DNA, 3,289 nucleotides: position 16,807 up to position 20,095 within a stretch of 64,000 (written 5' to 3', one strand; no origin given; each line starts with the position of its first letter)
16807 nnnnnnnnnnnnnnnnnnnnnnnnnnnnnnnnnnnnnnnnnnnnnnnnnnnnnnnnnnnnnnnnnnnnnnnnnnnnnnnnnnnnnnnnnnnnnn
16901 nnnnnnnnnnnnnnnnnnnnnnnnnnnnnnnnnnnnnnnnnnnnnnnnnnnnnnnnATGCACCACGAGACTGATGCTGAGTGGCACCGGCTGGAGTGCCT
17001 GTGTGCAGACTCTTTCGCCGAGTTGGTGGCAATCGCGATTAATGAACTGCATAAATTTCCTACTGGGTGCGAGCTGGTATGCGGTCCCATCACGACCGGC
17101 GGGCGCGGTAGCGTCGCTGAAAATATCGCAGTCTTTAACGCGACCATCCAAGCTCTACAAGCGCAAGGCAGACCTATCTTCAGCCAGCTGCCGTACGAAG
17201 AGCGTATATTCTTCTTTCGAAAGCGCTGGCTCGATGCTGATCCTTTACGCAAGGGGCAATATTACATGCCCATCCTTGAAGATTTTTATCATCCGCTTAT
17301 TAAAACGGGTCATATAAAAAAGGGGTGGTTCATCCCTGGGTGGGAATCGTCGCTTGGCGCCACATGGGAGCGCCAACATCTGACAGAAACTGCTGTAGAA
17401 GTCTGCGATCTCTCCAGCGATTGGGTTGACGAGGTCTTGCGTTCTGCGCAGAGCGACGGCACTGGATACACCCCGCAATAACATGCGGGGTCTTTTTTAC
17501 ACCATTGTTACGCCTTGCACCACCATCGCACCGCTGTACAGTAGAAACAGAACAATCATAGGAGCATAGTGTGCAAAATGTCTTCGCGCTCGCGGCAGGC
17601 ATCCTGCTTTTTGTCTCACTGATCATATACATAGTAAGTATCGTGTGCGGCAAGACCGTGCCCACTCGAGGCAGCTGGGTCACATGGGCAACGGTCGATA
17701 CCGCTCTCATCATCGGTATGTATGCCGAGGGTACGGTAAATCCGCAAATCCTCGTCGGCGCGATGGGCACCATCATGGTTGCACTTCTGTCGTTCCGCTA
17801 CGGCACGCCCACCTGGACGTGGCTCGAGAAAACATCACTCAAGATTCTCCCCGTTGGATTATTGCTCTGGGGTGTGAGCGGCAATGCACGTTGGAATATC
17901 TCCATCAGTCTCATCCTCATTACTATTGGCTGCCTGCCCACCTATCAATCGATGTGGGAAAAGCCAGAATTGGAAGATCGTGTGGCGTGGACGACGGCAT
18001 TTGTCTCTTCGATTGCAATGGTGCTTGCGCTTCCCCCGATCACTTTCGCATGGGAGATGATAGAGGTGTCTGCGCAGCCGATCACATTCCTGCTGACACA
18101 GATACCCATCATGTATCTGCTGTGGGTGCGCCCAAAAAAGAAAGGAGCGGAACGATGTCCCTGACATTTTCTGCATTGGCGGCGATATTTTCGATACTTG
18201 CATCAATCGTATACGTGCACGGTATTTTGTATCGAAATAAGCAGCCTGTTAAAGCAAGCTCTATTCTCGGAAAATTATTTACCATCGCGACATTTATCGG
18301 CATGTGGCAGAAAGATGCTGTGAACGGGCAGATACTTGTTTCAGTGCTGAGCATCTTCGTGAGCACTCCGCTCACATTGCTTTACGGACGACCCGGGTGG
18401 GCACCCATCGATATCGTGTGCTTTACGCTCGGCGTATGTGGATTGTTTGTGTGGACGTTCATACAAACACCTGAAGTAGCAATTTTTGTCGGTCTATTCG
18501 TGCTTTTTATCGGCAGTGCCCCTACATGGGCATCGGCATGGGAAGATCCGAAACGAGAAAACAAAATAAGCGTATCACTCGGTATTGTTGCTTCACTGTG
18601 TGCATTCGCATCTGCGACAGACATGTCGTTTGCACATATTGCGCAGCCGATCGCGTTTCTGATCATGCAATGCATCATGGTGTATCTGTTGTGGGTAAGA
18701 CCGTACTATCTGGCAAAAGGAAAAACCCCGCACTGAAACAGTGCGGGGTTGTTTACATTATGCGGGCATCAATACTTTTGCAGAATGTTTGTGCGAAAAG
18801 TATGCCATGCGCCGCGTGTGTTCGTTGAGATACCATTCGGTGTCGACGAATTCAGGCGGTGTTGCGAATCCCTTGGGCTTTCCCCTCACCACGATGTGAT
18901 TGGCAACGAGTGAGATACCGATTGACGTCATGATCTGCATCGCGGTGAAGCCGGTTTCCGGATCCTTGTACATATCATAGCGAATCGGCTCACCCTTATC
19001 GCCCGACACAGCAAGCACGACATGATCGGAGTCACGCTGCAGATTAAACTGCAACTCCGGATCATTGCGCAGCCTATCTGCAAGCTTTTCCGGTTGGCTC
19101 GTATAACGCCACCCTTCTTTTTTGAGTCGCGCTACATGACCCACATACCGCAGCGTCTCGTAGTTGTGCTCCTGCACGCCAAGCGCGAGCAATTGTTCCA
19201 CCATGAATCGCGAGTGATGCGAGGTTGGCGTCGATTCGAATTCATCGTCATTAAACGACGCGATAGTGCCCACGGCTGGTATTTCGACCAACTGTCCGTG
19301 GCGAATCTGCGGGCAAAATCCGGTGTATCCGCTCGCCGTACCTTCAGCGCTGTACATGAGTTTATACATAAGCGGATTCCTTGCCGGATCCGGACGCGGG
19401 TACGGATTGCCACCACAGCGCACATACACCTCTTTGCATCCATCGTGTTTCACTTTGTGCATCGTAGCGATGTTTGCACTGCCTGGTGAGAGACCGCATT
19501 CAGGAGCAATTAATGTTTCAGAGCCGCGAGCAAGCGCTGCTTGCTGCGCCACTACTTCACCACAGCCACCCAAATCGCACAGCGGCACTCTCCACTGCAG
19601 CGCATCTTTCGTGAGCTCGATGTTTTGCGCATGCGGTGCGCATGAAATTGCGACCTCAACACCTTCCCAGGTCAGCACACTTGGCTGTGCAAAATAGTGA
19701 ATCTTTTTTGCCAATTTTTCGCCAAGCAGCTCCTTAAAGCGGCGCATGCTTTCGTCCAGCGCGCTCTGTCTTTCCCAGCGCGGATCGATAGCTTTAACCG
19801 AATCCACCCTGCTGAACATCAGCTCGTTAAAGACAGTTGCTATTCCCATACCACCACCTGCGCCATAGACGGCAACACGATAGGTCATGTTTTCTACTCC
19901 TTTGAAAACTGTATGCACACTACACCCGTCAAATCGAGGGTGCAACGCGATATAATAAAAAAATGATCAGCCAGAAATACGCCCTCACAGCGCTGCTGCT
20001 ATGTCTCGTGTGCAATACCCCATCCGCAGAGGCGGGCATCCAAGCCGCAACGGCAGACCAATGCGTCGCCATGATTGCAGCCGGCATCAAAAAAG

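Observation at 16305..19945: Free-standing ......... homing endonuclease and DUF4406 (phage-type) gene directly 3' of ssrA: possible ssrA-targeted mobile island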

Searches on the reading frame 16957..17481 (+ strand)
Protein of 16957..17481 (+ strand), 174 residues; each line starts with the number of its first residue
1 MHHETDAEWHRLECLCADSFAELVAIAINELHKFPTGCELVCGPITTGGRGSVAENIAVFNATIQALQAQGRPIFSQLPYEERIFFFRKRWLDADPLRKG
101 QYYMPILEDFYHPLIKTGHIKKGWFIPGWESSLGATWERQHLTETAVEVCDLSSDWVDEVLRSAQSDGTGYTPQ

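Call 7: search_protein_families(library=ncbifam, proteins=[window:16957-17481:+], max_evalue=0.01)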
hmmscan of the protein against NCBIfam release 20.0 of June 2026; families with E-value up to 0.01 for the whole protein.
window:16957-17481:+ (174 aa): 0 families

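Call 8: search_protein_families(library=phrogs, proteins=[window:16957-17481:+], max_evalue=0.01)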
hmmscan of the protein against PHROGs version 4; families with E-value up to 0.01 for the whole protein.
window:16957-17481:+ (174 aa): 0 families

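Call 42: find_related_loci(query=window:16957-17481:+, collection=metagenome_contigs, flank=4000)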
Query window:16957-17481:+ (174 aa) in metagenome_contigs; peptide patterns used: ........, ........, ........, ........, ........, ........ (x = any residue, [..] = any of these).
74 stretches matched a pattern; 3 encode a relative of the query (tblastn E <= 1e-3); 3 distinct loci.
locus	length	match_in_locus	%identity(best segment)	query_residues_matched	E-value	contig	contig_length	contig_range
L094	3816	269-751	63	1-161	4e-75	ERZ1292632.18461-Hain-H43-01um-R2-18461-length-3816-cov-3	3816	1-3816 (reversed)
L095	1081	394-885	62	1-164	6e-77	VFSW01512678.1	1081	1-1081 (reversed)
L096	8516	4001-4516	58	1-172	1e-69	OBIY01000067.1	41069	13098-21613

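Call 43: find_related_loci(query=window:16957-17481:+, collection=viral_contigs, flank=4000)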
Query window:16957-17481:+ (174 aa) in viral_contigs; peptide patterns used: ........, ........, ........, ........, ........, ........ (x = any residue, [..] = any of these).
9 stretches matched a pattern, but none encodes a relative of the query by tblastn (E <= 1e-3).
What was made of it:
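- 16957..17481 (+): DUF4406-like gene. It is NOT part of the mobile cassette. It is a CPR-restricted family that neighbours ssrA with or without the endonuclease gene. No viral or PHROG hit (calls 8, 43).
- Checked: 'Common in phages' is not supported for this branch: no PHROG hit (call 8) and no relative in viral contigs (call 43).
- Tried and rejected: No PHROG hit and no viral contig hit, so rejected (calls 8, 43).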

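Call 44: search_protein_families(library=pfam, proteins=[window:16957-17481:+], max_evalue=10)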
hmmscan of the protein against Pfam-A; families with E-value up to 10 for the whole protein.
window:16957-17481:+ (174 aa): 1 family
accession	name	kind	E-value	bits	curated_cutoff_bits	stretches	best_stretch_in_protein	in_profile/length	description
PF14359.12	DUF4406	-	0.28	12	22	1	125-149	65-89/91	Domain of unknown function (DUF4406)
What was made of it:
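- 16957..17481 (+): Pfam E = 0.28 for this copy (call 44).
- On DUF4406 (PF14359): The window copy scores 12 bits against a cutoff of 22, E = 0.28 (call 44).
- Checked: 'DUF4406' gene (16957-17481, plus strand): the window copy is only a sub-threshold Pfam match (E = 0.28, 12 vs 22 bits, call 44).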

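Call 55: find_homologous_proteins(query=window:16957-17481:+)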
Query window:16957-17481:+ (174 aa): 56 proteins with E <= 0.001 among 222 candidates.
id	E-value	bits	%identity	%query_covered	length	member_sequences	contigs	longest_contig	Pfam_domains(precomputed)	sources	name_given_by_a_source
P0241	2.5e-118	410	100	100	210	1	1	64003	-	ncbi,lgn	-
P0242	1.9e-71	257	66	94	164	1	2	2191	-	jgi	jgi:hypothetical protein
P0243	8.1e-70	252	66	93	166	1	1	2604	-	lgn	-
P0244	6.0e-69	249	65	95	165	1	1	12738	-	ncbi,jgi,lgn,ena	ncbi:MAG TPA: hypothetical protein VF696_01580 [Candidatus Paceibacterota bacterium]|jgi:hypothetica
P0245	1.9e-67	244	60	95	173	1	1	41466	-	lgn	-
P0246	3.4e-67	244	63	92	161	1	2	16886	-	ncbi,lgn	-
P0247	3.6e-67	244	64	94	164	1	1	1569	-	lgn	-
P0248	6.1e-67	243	63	94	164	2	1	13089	-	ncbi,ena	-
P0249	2.7e-66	241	63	92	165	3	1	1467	-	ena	-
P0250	3.0e-66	241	64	90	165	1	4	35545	-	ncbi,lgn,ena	-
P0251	3.6e-66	240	61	93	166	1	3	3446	-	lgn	-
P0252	4.2e-66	240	64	93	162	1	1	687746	-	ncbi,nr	ncbi:hypothetical protein JXR01_03275 [Candidatus Kaiserbacteria bacterium]|nr:MAG: hypothetical pro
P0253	6.4e-66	239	64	93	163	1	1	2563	-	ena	-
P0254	4.0e-65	237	64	93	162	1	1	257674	-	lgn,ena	-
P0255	4.2e-65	237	62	94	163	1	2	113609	-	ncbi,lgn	ncbi:MAG: hypothetical protein WAV21_01950 [Minisyncoccia bacterium]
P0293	7.3e-21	93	39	79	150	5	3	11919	PF14359.13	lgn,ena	-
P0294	2.6e-20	91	37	79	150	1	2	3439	PF14359.13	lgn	-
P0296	4.8e-19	87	37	79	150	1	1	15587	PF14359.13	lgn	-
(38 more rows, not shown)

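Call 58: find_encoding_contigs(protein=P0252, flank=3500, max_places=2)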
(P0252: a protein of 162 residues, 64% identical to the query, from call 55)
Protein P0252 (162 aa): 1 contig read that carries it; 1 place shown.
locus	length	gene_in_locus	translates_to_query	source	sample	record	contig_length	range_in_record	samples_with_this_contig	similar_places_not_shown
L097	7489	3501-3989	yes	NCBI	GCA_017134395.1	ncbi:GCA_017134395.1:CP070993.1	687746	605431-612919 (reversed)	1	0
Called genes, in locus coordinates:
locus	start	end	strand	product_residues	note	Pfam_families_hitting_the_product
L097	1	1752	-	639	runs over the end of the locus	PF06480:FtsH_ext (faint), PF00004:AAA, PF17862:AAA_lid_3, PF01434:Peptidase_M41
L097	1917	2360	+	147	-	PF01668:SmpB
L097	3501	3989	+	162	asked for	-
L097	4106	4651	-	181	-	PF06041:DUF924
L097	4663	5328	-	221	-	PF01726:LexA_DNA_bind, PF00717:Peptidase_S24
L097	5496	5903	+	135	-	-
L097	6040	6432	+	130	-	-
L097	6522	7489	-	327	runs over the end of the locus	PF00438:S-AdoMet_synt_N, PF02772:S-AdoMet_synt_M, PF02773:S-AdoMet_synt_C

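Call 59: find_encoding_contigs(protein=P0245, flank=3500, max_places=2)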
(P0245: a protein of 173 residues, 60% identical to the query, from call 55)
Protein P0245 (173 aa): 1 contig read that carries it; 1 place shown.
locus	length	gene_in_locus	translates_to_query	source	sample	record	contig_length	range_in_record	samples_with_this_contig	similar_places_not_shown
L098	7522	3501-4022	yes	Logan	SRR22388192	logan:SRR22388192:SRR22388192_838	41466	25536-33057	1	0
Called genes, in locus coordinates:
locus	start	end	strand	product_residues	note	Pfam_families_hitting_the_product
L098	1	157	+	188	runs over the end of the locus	PF08207:EFP_N, PF01132:EFP, PF09285:Elong-fact-P_C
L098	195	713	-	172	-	PF00293:NUDIX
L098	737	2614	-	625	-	PF00391:PEP-utilizers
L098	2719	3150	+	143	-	-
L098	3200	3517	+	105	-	-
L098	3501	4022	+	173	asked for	-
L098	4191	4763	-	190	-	PF00293:NUDIX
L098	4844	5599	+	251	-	PF01791:DeoC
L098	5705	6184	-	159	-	-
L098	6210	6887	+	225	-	-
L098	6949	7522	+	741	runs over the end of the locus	PF13491:FtsK_4TM, PF17854:FtsK_alpha, PF01580:FtsK_SpoIIIE, PF12846:AAA_10 (faint), PF09397:FtsK_gamma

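Call 60: find_encoding_contigs(protein=P0244, flank=3500, max_places=2)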
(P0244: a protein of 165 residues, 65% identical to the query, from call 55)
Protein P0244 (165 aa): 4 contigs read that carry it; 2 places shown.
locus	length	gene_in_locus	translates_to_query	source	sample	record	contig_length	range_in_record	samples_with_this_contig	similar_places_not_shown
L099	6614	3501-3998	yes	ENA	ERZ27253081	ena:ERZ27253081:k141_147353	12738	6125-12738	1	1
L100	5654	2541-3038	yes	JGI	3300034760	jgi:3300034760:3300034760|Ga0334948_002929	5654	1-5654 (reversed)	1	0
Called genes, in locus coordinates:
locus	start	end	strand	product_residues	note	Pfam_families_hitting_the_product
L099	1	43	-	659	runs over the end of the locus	PF06480:FtsH_ext, PF00004:AAA, PF17862:AAA_lid_3, PF01434:Peptidase_M41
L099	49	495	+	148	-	PF01668:SmpB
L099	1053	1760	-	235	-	PF02678:Pirin, PF07883:Cupin_2 (weak), PF17954:Pirin_C_2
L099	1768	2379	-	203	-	PF02589:LUD_dom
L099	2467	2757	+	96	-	PF01638:HxlR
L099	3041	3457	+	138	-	-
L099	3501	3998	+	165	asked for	-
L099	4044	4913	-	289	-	-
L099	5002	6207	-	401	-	-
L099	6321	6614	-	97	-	?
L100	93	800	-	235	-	PF02678:Pirin, PF07883:Cupin_2 (weak), PF17954:Pirin_C_2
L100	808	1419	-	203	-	PF02589:LUD_dom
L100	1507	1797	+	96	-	PF01638:HxlR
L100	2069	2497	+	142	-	-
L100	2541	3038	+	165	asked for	-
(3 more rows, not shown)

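Call 78: predict_structure(alignment_id=A2)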
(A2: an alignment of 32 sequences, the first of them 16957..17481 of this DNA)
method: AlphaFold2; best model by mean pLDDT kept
length: 174 residues; sequences in the alignment: 32
mean_pLDDT: 92.8   pTM: 0.85
mean pLDDT of the five models: 92.8, 91.3, 91.1, 91.1, 91.0
residues with pLDDT >= 90: 150; 70-90: 15; 50-70: 8; < 50: 1
segments of 3 or more residues with pLDDT < 50: none
pLDDT, mean of each block of 10 residues (from residue 1): 79 96 97 96 91 92 95 94 95 95 95 97 98 96 97 97 83 51
secondary structure, 60 per line:
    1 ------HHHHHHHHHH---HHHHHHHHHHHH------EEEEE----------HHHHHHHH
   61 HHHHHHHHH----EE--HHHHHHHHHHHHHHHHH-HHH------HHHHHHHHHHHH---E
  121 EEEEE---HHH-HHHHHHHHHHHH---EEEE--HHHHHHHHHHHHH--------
elements in order: H7-16 H20-31 E38-42 H53-69 H78-94 H105-116 E120-125 H133-144 E148-151 H154-166
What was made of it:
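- On DUF4406 (PF14359): The AF2 model (pLDDT 92.8, call 78) gives no significant PDB match.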

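Call 80: fold_search(model_id=the predicted structure, library=pdb)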
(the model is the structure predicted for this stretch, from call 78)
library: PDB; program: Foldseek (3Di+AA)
matches with E <= 10: 595; with E <= 0.001: 0
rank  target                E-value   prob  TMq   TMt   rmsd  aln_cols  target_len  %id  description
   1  5dou_C                8.5e-02  0.38  0.30  0.05  12.4       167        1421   12  Crystal Structure of Human Carbamoyl phosphate synthetase I (CPS1), ligand-bound form (released 2015-12-09)
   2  5dou_A                8.5e-02  0.38  0.30  0.05  12.4       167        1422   12  Crystal Structure of Human Carbamoyl phosphate synthetase I (CPS1), ligand-bound form (released 2015-12-09)
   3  5dou_B                9.0e-02  0.47  0.29  0.05   8.8       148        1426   12  Crystal Structure of Human Carbamoyl phosphate synthetase I (CPS1), ligand-bound form (released 2015-12-09)
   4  5dou_D                9.0e-02  0.47  0.29  0.05   8.8       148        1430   12  Crystal Structure of Human Carbamoyl phosphate synthetase I (CPS1), ligand-bound form (released 2015-12-09)
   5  3itg_A                1.5e-01  0.09  0.21  0.12  14.2       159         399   15  Structure the proline utilization A proline dehydrogenase domain (PutA86-630) inactivated with N-propargylglycine (released 2010-01-12)
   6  2yvq                  2.5e-01  0.35  0.31  0.39   9.4       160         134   12  Crystal structure of MGS domain of carbamoyl-phosphate synthetase from homo sapiens (released 2008-04-15)
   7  5vto_MODEL_1_A        3.0e-01  0.51  0.39  0.41  10.8       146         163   15  Solution Structure of BlsM (released 2018-05-23)
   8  6w2j_A                3.0e-01  0.23  0.30  0.05  12.8       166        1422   11  CPS1 bound to allosteric inhibitor H3B-374 (released 2021-01-13)
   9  5elm_A                3.4e-01  0.10  0.22  0.18  12.9       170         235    5  Crystal structure of L-aspartate/glutamate specific racemase in complex with L-glutamate (released 2015-11-18)
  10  5dot_A                3.7e-01  0.28  0.34  0.06  12.1       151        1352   11  Crystal Structure of Human Carbamoyl phosphate synthetase I (CPS1), apo form (released 2015-12-09)
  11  2w4l_C                4.2e-01  0.57  0.21  0.25   2.5        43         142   23  Human dCMP deaminase (released 2009-01-13)
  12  3p83_F                4.2e-01  0.14  0.21  0.18   9.5       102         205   14  Structure of the PCNA:RNase HII complex from Archaeoglobus fulgidus. (released 2011-02-02)
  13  3gei_A                4.7e-01  0.10  0.27  0.14  18.1       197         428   10  Crystal structure of MnmE from Chlorobium tepidum in complex with GCP (released 2009-10-27)
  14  5ell_B                5.4e-01  0.09  0.23  0.19  13.0       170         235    6  Crystal structure of L-aspartate/glutamate-specific racemase from Escherichia coli (released 2015-11-18)
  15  8fnm_A                5.7e-01  0.33  0.22  0.16   4.6        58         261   12  Structure of G140A/Q148K HIV-1 intasome with Dolutegravir bound (released 2023-08-09)
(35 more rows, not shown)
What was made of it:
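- On DUF4406 (PF14359): The best weak hits include the nucleoside-deoxyribosyltransferase-like BlsM and MilB at TM about 0.4 (call 80).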

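Call 84: search_protein_families(library=pfam, alignment_id=A2, max_evalue=0.01)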
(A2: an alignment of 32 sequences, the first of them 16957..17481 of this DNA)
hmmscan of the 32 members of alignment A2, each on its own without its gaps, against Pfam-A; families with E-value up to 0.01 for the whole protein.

A. member 1, window:16957-17481:+ (174 aa): 0 families

B. families by the number of members that match (of 32 scanned): 2 families
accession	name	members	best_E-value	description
PF14359.12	DUF4406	13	3.2e-08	Domain of unknown function (DUF4406)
PF09152.16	DUF1937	3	0.00053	Domain of unknown function (DUF1937)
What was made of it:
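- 16957..17481 (+): 13 of 32 family members match DUF4406 (call 84).
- On DUF4406 (PF14359): However, 13 of 32 full-length homologs match DUF4406, best E = 3e-8 (call 84).
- Checked: However, 13 of 32 family members match DUF4406 (best E = 3e-8, call 84).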

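Call 90: search_protein_families(library=padloc, proteins=[window:16957-17481:+], max_evalue=0.01)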
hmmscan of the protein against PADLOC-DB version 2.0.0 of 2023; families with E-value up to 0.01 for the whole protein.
window:16957-17481:+ (174 aa): 0 families

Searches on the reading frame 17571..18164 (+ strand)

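Call 4: search_protein_families(library=pfam, proteins=[window:17571-18164:+], max_evalue=0.01)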
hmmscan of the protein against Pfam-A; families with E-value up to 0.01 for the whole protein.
window:17571-18164:+ (197 aa): 1 family
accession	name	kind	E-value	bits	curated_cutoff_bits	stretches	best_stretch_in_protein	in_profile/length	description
PF10767.14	YbjO_DH-like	-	0.0063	17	24.2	1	7-51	43-87/141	Inner membrane protein YbjO, dehydrogenase-like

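Call 7: search_protein_families(library=ncbifam, proteins=[window:17571-18164:+], max_evalue=0.01)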
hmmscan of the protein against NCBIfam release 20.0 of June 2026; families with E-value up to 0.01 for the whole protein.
window:17571-18164:+ (197 aa): 0 families

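Call 8: search_protein_families(library=phrogs, proteins=[window:17571-18164:+], max_evalue=0.01)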
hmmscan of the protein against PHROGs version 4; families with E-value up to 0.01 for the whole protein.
window:17571-18164:+ (197 aa): 0 families

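Call 44: search_protein_families(library=pfam, proteins=[window:17571-18164:+], max_evalue=10)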
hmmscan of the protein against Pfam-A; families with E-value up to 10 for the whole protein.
window:17571-18164:+ (197 aa): 2 families
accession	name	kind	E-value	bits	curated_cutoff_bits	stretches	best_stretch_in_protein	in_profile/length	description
PF10767.14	YbjO_DH-like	-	0.0063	17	24.2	1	7-51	43-87/141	Inner membrane protein YbjO, dehydrogenase-like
PF24226.1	DUF7442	-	1.9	8.9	23.8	1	62-98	3-39/79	Phage membrane protein Family of unknown function (DUF7442)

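Call 90: search_protein_families(library=padloc, proteins=[window:17571-18164:+], max_evalue=0.01)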
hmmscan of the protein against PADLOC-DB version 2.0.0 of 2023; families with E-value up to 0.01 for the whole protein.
window:17571-18164:+ (197 aa): 0 families

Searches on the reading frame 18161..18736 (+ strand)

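Call 4: search_protein_families(library=pfam, proteins=[window:18161-18736:+], max_evalue=0.01)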
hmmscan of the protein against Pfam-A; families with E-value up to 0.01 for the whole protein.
window:18161-18736:+ (191 aa): 0 families

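Call 7: search_protein_families(library=ncbifam, proteins=[window:18161-18736:+], max_evalue=0.01)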
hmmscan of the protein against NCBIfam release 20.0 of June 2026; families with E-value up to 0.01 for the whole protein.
window:18161-18736:+ (191 aa): 0 families

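Call 8: search_protein_families(library=phrogs, proteins=[window:18161-18736:+], max_evalue=0.01)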
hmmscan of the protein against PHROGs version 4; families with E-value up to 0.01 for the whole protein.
window:18161-18736:+ (191 aa): 0 families

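Call 44: search_protein_families(library=pfam, proteins=[window:18161-18736:+], max_evalue=10)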
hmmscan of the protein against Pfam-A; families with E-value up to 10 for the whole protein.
window:18161-18736:+ (191 aa): 2 families
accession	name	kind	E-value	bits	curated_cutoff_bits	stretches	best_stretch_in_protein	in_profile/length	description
PF04144.18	SCAMP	-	0.1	13.3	27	1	140-185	43-88/172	SCAMP family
PF09925.14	DUF2157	-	4.3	7.5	32.4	1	85-151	43-108/146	Predicted membrane protein (DUF2157)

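Call 90: search_protein_families(library=padloc, proteins=[window:18161-18736:+], max_evalue=0.01)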
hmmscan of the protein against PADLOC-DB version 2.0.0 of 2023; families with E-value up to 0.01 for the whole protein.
window:18161-18736:+ (191 aa): 0 families

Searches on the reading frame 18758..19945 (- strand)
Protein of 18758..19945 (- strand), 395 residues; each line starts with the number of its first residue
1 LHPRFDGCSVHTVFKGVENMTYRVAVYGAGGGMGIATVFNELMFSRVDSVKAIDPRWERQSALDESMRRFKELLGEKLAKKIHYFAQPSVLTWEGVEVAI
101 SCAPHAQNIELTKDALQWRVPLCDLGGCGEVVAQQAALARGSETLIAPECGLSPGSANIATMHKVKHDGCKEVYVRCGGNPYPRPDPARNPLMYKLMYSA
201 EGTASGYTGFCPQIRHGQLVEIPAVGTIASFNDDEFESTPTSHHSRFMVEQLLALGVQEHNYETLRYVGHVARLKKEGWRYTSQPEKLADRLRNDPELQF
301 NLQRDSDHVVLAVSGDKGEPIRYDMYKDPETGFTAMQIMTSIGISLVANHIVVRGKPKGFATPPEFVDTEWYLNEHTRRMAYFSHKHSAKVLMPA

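Call 4: search_protein_families(library=pfam, proteins=[window:18758-19945:-], max_evalue=0.01)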
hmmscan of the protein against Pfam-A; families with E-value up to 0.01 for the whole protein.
window:18758-19945:- (395 aa): 1 family
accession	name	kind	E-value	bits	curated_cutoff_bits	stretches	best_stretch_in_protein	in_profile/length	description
PF16653.10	Sacchrp_dh_C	-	4.4e-13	50.4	31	1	151-372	1-253/265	Saccharopine dehydrogenase C-terminal domain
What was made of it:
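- Checked: Saccharopine dehydrogenase: Sacchrp_dh_C, E = 4e-13, for 18758-19945 (call 4).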

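Call 7: search_protein_families(library=ncbifam, proteins=[window:18758-19945:-], max_evalue=0.01)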
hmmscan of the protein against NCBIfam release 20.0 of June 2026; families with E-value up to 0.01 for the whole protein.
window:18758-19945:- (395 aa): 0 families

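Call 8: search_protein_families(library=phrogs, proteins=[window:18758-19945:-], max_evalue=0.01)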
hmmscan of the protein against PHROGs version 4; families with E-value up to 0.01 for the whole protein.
window:18758-19945:- (395 aa): 0 families

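Call 90: search_protein_families(library=padloc, proteins=[window:18758-19945:-], max_evalue=0.01)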
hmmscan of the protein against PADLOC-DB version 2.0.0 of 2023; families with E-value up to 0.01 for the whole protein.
window:18758-19945:- (395 aa): 0 families
